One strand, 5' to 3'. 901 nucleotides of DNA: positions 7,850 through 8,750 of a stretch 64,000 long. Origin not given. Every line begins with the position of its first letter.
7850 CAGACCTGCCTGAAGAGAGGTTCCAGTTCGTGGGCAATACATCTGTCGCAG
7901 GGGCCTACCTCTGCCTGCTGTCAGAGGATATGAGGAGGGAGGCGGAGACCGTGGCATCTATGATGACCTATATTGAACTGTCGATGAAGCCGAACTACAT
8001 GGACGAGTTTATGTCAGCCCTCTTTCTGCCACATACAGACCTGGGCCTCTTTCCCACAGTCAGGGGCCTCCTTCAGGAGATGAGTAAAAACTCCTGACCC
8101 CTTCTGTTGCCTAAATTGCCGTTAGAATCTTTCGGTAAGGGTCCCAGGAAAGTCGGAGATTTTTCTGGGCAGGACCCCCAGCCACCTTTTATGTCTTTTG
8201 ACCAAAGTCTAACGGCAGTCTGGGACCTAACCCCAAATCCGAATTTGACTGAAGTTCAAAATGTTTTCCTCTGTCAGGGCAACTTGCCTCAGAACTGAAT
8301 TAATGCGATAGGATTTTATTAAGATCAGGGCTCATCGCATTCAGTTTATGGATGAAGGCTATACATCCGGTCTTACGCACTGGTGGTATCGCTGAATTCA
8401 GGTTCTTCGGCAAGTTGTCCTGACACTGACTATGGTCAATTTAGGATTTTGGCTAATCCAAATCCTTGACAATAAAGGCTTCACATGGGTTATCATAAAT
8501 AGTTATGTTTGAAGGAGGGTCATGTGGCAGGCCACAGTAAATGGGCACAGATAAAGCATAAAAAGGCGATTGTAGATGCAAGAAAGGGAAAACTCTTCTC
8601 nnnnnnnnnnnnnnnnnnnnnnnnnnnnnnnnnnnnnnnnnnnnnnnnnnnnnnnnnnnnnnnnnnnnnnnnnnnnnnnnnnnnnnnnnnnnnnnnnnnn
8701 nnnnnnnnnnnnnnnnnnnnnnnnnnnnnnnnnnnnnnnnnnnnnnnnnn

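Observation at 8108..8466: Locus B: nested long-range inverted repeats and a segment bounded by 22-nt inverted repeats, within a 426-nt gap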

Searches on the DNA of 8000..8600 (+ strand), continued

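Call 96: search_with_rna_model(model_id=R2, sources=[L012, L013, L014, L018], filters=off, max_evalue=1)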
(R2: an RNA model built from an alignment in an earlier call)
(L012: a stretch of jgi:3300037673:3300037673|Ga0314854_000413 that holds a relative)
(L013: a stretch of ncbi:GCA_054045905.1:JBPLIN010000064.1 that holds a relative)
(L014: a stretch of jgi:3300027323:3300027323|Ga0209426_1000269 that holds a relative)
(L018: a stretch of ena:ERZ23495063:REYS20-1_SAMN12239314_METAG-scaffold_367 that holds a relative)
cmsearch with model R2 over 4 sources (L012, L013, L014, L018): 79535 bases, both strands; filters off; matches with E-value up to 1: 2.
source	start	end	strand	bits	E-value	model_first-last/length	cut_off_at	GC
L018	3327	3454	-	117.7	3.5e-22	1-129/129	no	0.44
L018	3327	3454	+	15.7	0.45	1-129/129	no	0.44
